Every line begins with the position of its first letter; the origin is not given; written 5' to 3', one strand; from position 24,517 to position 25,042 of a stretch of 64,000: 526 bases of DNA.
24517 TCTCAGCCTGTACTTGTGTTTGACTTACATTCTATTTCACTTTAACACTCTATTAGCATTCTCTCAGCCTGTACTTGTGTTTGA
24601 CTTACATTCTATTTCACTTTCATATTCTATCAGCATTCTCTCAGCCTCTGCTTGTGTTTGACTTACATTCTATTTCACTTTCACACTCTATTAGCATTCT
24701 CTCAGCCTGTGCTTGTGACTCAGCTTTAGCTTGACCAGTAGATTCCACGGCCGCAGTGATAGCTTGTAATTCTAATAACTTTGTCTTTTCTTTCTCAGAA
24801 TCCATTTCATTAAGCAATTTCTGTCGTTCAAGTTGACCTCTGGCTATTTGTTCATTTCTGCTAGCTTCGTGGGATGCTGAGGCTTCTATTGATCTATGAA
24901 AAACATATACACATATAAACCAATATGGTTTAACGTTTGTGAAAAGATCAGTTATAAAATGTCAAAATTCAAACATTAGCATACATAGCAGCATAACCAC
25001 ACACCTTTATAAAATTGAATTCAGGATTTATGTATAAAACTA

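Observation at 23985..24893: Intronic satellite made of tandem copies of an MVP exon end plus its splice donor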

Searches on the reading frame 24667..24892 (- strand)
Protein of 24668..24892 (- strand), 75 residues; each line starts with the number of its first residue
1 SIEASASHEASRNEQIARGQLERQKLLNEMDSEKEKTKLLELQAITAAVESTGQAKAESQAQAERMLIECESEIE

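Call 6: find_homologous_proteins(query=window:24668-24892:-)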
Query seq(75 aa) (75 aa): 31 proteins with E <= 0.001 among 32 candidates.
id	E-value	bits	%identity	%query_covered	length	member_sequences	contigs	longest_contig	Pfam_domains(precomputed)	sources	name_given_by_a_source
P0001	5.3e-32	126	93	100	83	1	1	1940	-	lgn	-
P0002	6.7e-32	125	95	99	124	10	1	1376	-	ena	-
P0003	5.9e-27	110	83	100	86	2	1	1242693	-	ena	-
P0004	8.8e-27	109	95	85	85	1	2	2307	-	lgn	-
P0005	1.4e-26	109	81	100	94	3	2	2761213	-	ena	-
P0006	4.9e-25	104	79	100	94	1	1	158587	-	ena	-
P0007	6.8e-25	103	79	100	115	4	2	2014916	-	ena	-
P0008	2.7e-23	98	77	100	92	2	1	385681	-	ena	-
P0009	3.1e-22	95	75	100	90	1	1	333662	-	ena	-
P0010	2.0e-21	93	72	99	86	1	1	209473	-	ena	-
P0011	3.2e-21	92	79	100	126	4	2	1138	-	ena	-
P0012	7.2e-21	91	80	85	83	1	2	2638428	-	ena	-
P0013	9.7e-20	87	71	100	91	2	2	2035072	-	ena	-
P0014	1.0e-19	87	72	100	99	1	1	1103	-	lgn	-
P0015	1.2e-19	87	71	100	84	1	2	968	-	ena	-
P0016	2.4e-19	86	81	85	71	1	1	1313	-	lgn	-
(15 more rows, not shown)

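Call 7: search_solved_structures(query=window:24668-24892:-, show_alignments=1, max_evalue=0.01)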
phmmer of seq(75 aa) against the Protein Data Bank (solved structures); distinct sequences matched with E-value up to 0.01: 6.
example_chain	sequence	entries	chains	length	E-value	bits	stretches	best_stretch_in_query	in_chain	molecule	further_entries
7pkz_A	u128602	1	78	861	2.8e-14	56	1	2-73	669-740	Major vault protein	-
4hl8_A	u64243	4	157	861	2.8e-14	56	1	2-73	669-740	Major vault protein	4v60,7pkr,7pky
11dr_A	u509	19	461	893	2.9e-14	56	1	2-73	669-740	Major vault protein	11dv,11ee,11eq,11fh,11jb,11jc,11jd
2qzv_A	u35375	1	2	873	3e-14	55.9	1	2-73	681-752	Major vault protein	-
9z4w_A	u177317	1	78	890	3e-14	55.9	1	2-73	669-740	Major vault protein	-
6bp7_A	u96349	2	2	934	3.2e-14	55.8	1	2-73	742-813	Major vault protein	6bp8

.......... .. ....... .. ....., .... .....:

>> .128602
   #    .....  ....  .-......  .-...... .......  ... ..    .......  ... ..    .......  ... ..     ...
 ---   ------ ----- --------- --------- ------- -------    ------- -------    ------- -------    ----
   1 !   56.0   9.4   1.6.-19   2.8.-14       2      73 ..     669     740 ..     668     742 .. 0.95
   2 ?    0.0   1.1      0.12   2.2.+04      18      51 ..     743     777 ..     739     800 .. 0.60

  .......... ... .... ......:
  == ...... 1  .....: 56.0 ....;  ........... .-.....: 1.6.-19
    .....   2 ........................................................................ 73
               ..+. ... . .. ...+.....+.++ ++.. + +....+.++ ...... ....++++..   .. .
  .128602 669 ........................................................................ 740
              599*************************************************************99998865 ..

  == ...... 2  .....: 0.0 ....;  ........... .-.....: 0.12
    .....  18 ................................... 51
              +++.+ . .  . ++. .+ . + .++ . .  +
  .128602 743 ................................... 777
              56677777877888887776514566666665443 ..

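Call 12: find_encoding_contigs(protein=P0001, flank=5000)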
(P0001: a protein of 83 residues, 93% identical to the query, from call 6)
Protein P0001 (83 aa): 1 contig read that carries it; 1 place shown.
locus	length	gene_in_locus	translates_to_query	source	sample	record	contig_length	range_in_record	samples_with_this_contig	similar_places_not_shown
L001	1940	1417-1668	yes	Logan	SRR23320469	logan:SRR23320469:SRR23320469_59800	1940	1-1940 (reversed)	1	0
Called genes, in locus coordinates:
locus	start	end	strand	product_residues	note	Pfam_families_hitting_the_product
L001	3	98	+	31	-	?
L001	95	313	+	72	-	PF11978:MVP_shoulder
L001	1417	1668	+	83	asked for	-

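Call 13: find_encoding_contigs(protein=P0002, flank=5000)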
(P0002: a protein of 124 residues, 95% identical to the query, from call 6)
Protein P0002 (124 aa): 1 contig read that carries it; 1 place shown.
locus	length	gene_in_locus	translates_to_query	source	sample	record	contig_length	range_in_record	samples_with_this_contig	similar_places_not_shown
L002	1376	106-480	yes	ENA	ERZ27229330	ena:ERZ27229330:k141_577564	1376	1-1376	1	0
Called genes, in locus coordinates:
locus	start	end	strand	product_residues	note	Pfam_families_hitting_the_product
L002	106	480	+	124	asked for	-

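Call 14: find_encoding_contigs(protein=P0004, flank=5000)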
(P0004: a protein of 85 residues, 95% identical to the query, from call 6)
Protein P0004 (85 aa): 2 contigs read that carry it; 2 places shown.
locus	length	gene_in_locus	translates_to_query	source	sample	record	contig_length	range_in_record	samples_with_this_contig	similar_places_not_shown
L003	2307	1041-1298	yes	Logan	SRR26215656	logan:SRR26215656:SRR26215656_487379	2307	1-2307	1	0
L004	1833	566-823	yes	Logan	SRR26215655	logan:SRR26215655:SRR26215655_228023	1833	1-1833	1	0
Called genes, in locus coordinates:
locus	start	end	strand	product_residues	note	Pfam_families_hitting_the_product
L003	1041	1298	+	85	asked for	-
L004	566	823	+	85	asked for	-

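Call 25: find_encoding_contigs(protein=P0003, flank=3000, max_places=2)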
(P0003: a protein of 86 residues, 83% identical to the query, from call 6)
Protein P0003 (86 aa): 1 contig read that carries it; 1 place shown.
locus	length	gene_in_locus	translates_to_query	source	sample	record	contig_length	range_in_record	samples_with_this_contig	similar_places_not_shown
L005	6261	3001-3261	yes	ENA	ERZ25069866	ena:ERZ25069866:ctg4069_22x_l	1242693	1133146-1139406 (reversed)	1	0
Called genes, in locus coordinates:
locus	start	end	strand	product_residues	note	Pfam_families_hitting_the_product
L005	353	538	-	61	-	-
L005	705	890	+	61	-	-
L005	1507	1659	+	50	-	-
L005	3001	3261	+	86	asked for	-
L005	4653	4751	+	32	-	-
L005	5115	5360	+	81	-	-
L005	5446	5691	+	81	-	-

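Call 26: find_encoding_contigs(protein=P0016, flank=3000, max_places=2)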
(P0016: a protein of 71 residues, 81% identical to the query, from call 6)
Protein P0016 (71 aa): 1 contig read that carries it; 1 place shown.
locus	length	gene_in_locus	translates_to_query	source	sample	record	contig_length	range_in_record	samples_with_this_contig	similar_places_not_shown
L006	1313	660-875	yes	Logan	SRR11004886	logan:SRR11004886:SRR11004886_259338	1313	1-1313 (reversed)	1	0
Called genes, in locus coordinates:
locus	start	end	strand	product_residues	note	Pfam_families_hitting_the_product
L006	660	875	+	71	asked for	-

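Call 27: find_encoding_contigs(protein=P0012, flank=3000, max_places=2)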
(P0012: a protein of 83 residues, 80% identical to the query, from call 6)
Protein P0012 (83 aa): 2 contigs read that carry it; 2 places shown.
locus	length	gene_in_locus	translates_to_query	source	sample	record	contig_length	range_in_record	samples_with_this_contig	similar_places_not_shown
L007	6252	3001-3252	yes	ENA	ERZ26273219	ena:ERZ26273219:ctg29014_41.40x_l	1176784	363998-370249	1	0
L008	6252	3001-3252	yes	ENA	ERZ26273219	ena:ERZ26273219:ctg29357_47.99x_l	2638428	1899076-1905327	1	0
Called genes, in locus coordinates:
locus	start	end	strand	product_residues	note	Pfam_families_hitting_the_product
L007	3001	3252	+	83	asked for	-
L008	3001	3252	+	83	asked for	-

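Call 30: search_protein_representatives(protein=window:24667-24892:-)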
Query: 75 residues. Proteins with E-value up to 0.001 (for the whole library): 196; up to 1e-10: 66; up to 1e-30: 2. The best 150 are listed.
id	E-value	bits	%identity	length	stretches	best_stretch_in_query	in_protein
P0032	6.9e-33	126.8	100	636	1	1-75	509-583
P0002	2.1e-32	125.3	95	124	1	1-74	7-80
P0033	7.3e-23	95.4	74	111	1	1-74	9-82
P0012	2.3e-21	90.7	80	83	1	12-75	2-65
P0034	1.6e-19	85.0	69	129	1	1-75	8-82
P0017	8.2e-19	82.8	68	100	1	1-75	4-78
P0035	1.0e-18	82.4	69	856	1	1-75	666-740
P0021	7.7e-17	76.6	67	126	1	1-75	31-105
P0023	1.1e-16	76.1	63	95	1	1-75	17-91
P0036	1.3e-16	75.9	65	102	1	1-75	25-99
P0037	1.5e-16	75.7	65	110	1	1-75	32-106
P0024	2.3e-16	75.1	67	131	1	1-75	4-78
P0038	2.5e-16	75.0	67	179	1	1-75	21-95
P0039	2.9e-16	74.8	65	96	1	1-75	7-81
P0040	1.8e-15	72.3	63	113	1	1-75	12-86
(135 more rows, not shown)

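Call 32: list_cluster_members(proteins=[P0032])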
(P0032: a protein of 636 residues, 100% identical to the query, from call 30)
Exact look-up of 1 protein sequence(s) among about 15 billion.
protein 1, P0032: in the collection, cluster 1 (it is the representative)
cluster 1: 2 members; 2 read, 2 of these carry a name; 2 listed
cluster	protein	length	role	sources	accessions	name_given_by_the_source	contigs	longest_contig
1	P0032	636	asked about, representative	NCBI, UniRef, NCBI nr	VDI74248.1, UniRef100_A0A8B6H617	Hypothetical predicted protein [Mytilus galloprovincialis] | Major vault protein n=1 Tax=Mytilus galloprovincialis TaxID=29158 RepID=A0A8B6H617_MYTGA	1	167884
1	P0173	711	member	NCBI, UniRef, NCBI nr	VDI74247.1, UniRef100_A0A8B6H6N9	Hypothetical predicted protein [Mytilus galloprovincialis] | Major vault protein n=1 Tax=Mytilus galloprovincialis TaxID=29158 RepID=A0A8B6H6N9_MYTGA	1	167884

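Call 33: find_encoding_contigs(protein=P0032, flank=3000, max_places=4)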
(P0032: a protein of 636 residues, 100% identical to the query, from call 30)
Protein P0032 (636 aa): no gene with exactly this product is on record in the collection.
